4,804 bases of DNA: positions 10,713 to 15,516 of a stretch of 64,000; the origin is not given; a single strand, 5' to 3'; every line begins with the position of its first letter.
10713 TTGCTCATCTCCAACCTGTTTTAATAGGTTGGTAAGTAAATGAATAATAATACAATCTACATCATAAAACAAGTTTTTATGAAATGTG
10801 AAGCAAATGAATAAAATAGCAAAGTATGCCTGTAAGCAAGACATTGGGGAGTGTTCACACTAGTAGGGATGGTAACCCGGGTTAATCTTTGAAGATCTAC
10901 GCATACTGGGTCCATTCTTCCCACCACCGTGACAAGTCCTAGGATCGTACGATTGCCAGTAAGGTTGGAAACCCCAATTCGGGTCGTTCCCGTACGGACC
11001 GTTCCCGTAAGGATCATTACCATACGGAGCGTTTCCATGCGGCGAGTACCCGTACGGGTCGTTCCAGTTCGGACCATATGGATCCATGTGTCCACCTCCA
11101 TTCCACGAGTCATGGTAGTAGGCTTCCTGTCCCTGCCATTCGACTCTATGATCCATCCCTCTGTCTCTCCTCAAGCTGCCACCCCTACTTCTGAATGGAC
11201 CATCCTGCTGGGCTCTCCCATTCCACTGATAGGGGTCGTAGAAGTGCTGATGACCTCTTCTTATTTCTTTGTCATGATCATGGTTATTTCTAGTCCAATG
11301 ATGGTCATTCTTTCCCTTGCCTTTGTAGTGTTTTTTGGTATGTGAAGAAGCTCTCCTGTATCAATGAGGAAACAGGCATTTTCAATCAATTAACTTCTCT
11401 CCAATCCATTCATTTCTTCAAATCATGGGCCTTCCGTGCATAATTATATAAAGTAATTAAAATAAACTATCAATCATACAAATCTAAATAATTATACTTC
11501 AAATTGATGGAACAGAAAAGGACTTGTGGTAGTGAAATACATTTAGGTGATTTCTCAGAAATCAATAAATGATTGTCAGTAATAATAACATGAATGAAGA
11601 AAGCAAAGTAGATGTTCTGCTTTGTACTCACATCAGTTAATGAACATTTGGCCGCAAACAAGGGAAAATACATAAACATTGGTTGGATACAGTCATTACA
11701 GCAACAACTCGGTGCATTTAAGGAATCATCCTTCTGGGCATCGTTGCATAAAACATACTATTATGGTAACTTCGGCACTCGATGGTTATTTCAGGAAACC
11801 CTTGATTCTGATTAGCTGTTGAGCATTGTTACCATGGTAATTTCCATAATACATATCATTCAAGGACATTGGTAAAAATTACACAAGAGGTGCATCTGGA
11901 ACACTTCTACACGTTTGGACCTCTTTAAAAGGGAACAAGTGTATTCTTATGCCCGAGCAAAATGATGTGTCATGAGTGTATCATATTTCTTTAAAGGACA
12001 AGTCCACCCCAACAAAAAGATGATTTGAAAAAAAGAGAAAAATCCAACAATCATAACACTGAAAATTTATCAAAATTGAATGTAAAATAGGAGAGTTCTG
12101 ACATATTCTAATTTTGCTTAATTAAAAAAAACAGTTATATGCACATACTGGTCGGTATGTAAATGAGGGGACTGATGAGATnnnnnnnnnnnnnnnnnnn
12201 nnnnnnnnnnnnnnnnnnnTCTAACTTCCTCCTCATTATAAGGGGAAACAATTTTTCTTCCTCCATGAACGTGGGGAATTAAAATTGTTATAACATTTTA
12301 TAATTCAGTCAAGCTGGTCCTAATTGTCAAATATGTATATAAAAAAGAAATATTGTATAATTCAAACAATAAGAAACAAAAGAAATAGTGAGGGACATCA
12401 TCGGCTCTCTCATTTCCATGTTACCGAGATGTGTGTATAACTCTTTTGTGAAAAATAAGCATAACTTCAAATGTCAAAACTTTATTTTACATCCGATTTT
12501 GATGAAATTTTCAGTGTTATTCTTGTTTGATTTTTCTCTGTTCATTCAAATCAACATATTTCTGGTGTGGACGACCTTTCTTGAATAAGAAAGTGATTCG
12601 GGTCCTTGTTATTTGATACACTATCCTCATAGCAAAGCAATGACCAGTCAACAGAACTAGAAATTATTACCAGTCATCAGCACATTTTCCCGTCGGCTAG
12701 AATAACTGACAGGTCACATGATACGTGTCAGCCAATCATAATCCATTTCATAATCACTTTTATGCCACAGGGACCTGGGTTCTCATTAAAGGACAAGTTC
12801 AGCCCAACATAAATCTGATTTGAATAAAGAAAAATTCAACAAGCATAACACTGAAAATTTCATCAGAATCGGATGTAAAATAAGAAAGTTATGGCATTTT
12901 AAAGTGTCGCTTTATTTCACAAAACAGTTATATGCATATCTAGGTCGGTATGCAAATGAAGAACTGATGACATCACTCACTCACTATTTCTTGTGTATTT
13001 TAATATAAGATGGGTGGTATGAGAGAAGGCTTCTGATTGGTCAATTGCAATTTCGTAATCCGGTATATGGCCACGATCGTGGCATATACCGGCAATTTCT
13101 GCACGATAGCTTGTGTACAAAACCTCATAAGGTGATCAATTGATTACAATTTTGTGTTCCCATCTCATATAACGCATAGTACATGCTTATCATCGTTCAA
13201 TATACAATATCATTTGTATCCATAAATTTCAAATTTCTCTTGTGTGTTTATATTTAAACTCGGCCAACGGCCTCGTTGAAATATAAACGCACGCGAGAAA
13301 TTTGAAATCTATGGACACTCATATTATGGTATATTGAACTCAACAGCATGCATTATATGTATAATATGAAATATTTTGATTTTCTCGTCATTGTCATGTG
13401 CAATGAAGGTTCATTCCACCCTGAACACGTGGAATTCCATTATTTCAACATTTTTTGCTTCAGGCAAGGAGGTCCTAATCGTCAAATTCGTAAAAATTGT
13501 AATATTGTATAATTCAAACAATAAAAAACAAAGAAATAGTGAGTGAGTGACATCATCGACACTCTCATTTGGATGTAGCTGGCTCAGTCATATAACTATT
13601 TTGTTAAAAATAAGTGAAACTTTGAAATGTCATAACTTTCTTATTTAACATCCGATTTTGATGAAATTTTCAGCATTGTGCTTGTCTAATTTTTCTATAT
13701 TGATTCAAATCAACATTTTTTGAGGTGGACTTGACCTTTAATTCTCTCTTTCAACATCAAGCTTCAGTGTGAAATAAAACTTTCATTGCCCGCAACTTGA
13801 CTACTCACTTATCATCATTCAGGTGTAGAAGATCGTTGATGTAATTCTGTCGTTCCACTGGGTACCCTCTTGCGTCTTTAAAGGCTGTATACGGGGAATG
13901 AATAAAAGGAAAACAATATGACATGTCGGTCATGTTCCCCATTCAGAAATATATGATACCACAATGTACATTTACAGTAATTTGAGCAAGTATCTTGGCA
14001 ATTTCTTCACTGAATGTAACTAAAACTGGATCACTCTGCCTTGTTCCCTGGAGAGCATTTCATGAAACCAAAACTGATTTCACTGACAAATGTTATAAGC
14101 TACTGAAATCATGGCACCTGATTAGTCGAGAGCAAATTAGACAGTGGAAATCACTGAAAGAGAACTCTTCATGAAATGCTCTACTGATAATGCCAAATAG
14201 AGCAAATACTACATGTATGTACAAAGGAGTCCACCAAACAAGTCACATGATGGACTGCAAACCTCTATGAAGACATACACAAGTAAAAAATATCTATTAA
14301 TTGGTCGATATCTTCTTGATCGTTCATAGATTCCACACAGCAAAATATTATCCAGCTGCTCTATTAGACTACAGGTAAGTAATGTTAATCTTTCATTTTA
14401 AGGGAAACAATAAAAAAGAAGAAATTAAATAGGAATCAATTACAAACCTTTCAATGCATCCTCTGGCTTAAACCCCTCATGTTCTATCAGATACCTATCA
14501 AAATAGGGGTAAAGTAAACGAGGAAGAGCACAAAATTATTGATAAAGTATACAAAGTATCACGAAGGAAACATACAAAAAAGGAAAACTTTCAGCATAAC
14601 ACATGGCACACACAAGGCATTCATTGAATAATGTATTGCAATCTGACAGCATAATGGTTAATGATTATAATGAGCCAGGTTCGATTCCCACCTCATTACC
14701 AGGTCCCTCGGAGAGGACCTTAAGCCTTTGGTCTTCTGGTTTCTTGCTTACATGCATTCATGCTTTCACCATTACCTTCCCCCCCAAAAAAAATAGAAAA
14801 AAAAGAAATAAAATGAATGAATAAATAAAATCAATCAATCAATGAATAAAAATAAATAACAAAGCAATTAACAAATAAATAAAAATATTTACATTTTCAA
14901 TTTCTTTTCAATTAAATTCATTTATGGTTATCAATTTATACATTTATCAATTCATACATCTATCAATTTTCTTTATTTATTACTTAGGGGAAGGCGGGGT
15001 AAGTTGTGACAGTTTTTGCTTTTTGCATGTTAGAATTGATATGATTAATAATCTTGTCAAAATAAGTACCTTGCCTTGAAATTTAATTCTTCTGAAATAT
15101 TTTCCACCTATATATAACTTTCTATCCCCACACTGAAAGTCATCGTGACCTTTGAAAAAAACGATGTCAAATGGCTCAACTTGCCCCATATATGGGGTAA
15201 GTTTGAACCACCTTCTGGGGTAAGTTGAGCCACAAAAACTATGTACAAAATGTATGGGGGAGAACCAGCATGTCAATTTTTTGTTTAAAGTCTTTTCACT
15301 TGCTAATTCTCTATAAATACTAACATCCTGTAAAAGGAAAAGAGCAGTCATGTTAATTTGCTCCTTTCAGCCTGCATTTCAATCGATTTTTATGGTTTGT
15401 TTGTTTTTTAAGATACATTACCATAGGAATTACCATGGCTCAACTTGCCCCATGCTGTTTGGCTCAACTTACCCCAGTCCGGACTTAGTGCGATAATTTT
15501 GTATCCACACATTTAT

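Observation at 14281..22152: Dispersed DUSP11/PIR1-like RNA phosphatase gene whose catalytic exon is invisible to ORF finding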

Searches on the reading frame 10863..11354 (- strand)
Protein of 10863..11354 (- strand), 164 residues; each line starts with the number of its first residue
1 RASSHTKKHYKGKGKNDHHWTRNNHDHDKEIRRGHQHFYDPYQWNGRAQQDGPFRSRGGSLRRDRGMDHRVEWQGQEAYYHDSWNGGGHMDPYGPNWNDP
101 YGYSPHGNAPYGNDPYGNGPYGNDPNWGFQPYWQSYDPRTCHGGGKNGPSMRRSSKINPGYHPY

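Call 35: search_protein_representatives(protein=window:10863-11354:-)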
Query: 164 residues. Proteins with E-value up to 0.001 (for the whole library): 14; up to 1e-10: 1; up to 1e-30: 1. The best 14 are listed.
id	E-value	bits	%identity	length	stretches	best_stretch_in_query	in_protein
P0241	3.6e-110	383.0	100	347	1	1-164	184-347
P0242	2.8e-10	56.8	61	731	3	94-140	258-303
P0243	2.2e-08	50.6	49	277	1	91-134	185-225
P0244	1.3e-05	41.6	-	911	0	-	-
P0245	1.8e-05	41.1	0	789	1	114-114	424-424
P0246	2.0e-04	37.7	43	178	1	8-164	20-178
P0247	2.8e-04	37.2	49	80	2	95-131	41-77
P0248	4.2e-04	36.7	46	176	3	95-125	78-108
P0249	4.4e-04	36.6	-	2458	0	-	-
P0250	4.8e-04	36.5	46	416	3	95-125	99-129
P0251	7.4e-04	35.9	47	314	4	95-126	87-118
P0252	7.8e-04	35.8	49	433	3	98-126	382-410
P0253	8.3e-04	35.7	58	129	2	94-127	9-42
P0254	9.8e-04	35.5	49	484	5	97-130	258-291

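Call 37: list_cluster_members(proteins=[P0241, P0246])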
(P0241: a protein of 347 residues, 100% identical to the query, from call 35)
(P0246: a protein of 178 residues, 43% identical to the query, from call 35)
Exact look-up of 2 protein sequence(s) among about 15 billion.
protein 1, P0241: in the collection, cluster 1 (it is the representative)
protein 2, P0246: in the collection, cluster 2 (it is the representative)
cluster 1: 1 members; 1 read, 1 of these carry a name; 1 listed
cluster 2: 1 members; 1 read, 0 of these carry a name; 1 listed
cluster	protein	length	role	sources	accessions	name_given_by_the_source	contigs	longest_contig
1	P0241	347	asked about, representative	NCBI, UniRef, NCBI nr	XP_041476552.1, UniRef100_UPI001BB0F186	RNA/RNP complex-1-interacting phosphatase-like [Lytechinus variegatus] | RNA/RNP complex-1-interacting phosphatase-like n=1 Tax=Lytechinus variegatus TaxID=7654 ...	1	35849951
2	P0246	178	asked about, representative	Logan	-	-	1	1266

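Call 38: find_encoding_contigs(protein=P0241, flank=10000, max_places=3)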
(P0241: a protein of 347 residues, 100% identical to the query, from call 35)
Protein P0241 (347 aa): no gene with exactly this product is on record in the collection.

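Call 43: search_protein_families(library=pfam, proteins=[P0241, P0246], max_evalue=0.01)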
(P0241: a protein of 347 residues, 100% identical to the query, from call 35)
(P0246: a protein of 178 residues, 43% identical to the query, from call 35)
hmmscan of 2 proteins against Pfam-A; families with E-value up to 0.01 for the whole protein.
P0241 (347 aa): 6 families
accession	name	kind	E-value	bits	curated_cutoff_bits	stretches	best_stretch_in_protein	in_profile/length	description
PF00782.25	DSPc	-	1.4e-14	54.5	33.5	1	60-180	16-131/133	Dual specificity phosphatase, catalytic domain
PF22741.1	PTP-NADK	-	0.00042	20.2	27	1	86-146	77-133/163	DSP-PTPase phosphatase fused to NAD+ Kinase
PF00102.32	Y_phosphatase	-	0.0006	20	20.9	1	101-143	148-190/234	Protein-tyrosine phosphatase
PF22785.1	Tc-R-P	-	0.00061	20.7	27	1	84-147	45-104/106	Polymorphic toxin system, DSP-PTPase phosphatase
PF14566.11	PTPlike_phytase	-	0.0021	18.6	27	1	71-139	87-150/158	Inositol hexakisphosphate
PF22784.1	PTP-SAK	-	0.0046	17.5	27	1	83-156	52-120/153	Swiss Army Knife protein, DSP-PTPase phosphatase domain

P0246 (178 aa): 0 families

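Call 51: find_encoding_contigs(protein=P0246, flank=5000, max_places=2)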
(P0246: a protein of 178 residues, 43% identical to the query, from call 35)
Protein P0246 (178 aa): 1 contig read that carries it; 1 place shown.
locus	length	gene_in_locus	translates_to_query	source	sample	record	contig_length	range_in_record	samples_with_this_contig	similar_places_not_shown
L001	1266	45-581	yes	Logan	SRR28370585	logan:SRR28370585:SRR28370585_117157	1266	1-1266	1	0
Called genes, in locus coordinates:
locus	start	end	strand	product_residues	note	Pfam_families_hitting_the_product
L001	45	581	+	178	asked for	-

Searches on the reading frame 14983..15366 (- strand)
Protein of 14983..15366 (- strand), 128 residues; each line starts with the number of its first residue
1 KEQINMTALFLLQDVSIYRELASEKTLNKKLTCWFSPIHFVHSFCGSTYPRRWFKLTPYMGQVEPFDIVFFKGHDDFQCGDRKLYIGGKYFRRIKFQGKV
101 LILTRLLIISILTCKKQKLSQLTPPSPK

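Call 46: search_protein_families(library=pfam, proteins=[window:14983-15366:-], max_evalue=0.001)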
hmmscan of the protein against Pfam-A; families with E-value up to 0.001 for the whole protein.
window:14983-15366:- (128 aa): 0 families
